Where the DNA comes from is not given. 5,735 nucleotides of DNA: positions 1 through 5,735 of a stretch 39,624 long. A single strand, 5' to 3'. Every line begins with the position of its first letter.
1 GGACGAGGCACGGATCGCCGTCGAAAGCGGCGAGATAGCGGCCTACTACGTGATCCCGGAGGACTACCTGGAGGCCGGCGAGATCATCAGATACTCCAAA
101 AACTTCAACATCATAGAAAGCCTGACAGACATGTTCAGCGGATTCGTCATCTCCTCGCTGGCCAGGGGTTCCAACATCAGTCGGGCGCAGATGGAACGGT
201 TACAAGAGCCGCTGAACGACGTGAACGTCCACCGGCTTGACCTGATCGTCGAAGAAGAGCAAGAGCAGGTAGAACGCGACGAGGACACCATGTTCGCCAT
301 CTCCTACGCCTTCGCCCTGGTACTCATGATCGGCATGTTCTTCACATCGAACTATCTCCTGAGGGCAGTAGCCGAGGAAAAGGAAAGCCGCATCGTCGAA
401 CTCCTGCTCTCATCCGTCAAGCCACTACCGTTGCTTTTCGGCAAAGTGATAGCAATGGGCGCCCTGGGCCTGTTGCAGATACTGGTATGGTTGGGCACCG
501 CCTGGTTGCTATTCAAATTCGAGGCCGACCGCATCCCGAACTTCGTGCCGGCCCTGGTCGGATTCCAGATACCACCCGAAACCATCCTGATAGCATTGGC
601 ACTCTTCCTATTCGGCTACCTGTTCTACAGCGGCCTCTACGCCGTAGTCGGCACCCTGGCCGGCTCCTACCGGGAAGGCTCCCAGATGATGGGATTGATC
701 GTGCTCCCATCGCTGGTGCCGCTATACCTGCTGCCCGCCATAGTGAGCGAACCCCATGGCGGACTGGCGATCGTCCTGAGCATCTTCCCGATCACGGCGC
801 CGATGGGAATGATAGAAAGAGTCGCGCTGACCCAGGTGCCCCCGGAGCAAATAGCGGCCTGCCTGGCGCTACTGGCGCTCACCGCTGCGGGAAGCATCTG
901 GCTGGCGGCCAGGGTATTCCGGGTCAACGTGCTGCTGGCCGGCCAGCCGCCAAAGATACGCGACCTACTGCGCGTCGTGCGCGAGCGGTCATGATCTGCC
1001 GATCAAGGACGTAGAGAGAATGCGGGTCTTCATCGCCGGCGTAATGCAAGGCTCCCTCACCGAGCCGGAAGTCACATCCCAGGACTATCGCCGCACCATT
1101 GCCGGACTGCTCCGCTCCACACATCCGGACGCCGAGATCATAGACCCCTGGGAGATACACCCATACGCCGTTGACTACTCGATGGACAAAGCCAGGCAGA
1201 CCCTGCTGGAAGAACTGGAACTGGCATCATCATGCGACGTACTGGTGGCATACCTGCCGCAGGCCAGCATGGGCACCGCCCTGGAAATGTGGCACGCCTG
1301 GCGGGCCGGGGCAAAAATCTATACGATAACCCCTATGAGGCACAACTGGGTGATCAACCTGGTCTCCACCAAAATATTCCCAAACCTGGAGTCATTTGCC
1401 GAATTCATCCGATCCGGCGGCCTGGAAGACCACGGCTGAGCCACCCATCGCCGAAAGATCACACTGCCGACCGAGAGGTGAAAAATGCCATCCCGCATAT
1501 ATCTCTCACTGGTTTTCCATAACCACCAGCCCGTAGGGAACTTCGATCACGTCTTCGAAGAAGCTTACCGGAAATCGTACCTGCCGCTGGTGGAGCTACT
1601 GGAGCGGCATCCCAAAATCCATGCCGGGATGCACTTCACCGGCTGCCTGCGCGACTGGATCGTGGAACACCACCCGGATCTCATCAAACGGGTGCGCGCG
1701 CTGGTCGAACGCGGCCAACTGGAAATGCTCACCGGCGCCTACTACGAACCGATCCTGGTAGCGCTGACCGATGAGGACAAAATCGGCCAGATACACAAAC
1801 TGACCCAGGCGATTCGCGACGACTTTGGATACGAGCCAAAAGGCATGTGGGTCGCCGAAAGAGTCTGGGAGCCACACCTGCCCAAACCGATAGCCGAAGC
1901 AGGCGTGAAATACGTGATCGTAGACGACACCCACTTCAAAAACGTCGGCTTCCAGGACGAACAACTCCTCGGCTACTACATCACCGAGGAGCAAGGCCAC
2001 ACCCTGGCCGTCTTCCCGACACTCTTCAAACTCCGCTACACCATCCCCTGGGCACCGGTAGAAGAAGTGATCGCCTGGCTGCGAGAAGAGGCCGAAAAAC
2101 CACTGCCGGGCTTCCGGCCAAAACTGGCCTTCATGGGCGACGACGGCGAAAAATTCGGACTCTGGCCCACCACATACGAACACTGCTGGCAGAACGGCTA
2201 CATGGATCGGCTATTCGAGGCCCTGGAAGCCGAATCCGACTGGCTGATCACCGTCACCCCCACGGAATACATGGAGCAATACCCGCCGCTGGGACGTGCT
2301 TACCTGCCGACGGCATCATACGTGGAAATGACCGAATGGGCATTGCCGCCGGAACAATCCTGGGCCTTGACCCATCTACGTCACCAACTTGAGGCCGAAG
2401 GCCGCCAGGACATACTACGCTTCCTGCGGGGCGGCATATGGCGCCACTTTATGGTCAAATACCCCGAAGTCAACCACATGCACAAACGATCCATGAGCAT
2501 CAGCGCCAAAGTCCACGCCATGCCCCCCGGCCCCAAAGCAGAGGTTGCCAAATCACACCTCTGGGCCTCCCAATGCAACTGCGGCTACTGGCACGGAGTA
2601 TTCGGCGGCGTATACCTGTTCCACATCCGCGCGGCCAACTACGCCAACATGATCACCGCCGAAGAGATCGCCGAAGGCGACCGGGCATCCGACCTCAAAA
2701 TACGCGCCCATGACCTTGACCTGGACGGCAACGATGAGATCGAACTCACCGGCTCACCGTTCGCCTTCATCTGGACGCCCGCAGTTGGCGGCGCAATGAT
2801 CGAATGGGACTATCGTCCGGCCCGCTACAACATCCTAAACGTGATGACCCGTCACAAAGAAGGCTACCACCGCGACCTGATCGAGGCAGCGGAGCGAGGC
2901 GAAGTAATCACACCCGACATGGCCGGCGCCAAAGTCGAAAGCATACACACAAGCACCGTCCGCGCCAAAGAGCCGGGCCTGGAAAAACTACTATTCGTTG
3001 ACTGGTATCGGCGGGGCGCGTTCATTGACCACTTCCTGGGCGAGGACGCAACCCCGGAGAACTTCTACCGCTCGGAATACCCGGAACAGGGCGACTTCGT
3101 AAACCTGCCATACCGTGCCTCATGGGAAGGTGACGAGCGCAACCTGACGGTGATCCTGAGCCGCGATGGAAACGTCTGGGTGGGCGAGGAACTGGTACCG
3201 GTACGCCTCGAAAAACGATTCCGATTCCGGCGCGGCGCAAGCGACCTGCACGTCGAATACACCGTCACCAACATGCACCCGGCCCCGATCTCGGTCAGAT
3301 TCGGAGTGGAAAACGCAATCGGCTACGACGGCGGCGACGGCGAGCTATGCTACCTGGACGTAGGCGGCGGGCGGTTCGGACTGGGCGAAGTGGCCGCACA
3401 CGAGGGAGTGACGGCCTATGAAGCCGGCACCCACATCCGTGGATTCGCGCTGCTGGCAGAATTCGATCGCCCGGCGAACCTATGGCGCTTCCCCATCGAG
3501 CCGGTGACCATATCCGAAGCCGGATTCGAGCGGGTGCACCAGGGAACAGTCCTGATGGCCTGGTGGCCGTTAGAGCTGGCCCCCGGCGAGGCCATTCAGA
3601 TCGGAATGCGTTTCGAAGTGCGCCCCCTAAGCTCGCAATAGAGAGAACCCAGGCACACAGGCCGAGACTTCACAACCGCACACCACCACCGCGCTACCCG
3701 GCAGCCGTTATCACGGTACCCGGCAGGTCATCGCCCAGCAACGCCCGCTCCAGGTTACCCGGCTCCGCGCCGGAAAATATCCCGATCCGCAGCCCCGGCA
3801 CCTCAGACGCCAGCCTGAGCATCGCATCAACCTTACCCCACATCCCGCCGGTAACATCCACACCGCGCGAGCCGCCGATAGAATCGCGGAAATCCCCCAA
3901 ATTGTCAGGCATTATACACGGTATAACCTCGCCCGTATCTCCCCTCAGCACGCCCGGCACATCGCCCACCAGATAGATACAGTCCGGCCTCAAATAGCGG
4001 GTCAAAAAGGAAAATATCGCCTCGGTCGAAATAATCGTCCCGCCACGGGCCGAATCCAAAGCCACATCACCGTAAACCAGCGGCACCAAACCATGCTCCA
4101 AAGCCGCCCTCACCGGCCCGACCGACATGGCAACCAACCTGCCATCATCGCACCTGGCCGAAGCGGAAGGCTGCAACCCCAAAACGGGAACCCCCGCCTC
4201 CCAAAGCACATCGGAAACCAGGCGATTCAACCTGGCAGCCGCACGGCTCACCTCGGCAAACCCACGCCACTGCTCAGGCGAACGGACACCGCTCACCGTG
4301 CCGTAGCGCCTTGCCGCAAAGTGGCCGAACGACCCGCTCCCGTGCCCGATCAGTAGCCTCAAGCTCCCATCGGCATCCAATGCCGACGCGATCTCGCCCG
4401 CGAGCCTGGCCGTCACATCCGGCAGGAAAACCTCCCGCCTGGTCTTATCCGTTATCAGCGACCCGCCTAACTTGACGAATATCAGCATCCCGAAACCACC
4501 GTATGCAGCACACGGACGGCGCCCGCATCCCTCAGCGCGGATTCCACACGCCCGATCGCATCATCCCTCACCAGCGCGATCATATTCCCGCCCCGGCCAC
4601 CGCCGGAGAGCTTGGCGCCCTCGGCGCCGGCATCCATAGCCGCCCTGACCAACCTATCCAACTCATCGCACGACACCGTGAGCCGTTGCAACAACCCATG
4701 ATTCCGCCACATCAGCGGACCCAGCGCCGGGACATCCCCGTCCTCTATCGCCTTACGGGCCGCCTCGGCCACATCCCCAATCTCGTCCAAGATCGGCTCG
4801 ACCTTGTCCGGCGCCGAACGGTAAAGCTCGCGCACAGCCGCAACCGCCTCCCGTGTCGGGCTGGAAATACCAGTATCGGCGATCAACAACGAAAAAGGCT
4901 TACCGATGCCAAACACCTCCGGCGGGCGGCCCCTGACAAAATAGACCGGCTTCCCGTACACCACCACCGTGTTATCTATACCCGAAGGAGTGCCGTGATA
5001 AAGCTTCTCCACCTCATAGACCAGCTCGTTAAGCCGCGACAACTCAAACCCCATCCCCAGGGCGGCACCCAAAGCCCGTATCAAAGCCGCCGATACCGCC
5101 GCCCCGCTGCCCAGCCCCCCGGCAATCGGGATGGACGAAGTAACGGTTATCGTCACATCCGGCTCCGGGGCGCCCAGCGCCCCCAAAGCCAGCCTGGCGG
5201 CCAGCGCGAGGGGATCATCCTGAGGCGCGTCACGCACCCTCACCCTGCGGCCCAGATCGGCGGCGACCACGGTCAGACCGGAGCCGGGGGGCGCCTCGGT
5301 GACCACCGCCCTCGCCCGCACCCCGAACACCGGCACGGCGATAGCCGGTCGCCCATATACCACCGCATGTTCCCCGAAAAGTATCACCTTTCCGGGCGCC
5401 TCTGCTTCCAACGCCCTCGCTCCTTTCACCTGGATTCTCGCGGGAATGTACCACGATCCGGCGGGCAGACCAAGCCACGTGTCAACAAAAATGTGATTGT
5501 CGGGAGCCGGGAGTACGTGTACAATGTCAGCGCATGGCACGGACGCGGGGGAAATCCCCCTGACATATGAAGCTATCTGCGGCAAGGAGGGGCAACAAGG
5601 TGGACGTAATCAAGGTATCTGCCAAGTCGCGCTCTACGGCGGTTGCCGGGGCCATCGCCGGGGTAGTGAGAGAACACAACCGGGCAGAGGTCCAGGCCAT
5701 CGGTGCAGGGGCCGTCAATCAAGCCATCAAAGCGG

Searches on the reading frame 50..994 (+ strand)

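Call 67: search_protein_families(library=pfam, proteins=[window:50-994:+], max_evalue=0.001)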
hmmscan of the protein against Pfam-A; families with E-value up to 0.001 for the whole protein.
window:50-994:+ (314 aa): 2 families
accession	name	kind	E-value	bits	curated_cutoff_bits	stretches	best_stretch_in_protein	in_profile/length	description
PF12698.13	ABC2_membrane_3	-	1.3e-38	133.4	31.6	1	15-287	106-346/347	ABC-2 family transporter protein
PF01061.29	ABC2_membrane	-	6.6e-08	32.8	26.9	1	57-222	51-174/211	ABC-2 type transporter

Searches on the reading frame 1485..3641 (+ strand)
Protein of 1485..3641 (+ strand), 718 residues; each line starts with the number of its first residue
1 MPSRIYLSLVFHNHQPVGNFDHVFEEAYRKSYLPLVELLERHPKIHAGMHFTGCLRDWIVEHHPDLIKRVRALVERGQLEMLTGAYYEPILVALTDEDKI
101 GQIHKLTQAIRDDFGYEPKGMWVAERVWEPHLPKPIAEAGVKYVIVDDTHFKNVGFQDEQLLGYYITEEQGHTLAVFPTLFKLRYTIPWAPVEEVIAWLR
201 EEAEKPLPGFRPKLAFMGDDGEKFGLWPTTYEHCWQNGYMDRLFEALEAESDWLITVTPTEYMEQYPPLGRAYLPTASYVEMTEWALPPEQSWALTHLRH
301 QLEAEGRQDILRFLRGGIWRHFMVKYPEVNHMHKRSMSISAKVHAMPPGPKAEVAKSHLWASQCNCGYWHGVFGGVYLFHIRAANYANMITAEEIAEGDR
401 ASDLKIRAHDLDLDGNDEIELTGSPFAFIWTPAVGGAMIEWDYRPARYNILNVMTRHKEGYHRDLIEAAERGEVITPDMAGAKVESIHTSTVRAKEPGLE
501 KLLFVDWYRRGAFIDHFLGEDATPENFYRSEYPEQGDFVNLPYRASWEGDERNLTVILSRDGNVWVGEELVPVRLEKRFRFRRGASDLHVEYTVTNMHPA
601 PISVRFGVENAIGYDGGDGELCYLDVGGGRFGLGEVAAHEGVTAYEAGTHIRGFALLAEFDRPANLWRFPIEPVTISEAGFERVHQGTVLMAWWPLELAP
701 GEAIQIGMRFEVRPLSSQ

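Call 67: search_protein_families(library=pfam, proteins=[window:1485-3641:+], max_evalue=0.001)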
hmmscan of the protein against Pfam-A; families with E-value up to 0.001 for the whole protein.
window:1485-3641:+ (718 aa): 4 families
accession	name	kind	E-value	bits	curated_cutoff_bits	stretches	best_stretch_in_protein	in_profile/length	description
PF09095.17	AmyA-gluTrfs_C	-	1.1e-56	193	22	1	410-699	1-275/284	Alpha-amylase/4-alpha-glucanotransferase, C-terminal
PF03065.20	Glyco_hydro_57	-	5.2e-46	157.7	21.2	1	9-274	2-290/291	Glycosyl hydrolase family 57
PF09094.16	AmyA-A_glucT_m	-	2.6e-28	98.7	27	1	317-395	1-79/80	Alpha-amylase/4-alpha-glucanotransferase, middle domain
PF01074.27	Glyco_hydro_38N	-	1.8e-08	34.6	25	1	28-153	25-150/270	Glycosyl hydrolases family 38 N-terminal domain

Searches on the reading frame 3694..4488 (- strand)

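Call 32: search_protein_families(library=pfam, proteins=[window:3694-4488:-], max_evalue=0.0001)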
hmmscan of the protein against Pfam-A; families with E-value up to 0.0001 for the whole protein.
window:3694-4488:- (264 aa): 1 family
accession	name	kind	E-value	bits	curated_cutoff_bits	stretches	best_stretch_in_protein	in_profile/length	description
PF00696.33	AA_kinase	-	7.4e-27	95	24.9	1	1-229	1-225/234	Amino acid kinase family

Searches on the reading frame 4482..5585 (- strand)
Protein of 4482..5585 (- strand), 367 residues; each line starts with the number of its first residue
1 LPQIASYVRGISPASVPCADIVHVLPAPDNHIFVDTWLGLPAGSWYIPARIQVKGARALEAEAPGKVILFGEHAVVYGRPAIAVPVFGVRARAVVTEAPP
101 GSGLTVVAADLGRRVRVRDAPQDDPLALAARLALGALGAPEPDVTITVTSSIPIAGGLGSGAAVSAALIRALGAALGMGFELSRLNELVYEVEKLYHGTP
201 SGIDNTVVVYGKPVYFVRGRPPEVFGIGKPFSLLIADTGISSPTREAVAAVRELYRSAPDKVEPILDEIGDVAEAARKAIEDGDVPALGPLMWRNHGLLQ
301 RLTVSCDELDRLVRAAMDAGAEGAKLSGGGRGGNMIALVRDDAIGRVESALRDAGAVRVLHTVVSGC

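Call 32: search_protein_families(library=pfam, proteins=[window:4482-5585:-], max_evalue=0.0001)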
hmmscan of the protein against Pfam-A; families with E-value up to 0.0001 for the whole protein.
window:4482-5585:- (367 aa): 2 families
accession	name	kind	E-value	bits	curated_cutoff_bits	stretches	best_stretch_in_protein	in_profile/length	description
PF00288.32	GHMP_kinases_N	-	2.6e-16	60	22.3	1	135-211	12-86/87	GHMP kinases N terminal domain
PF08544.19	GHMP_kinases_C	-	1.4e-12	48.2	21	1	276-355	1-83/85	GHMP kinases C terminal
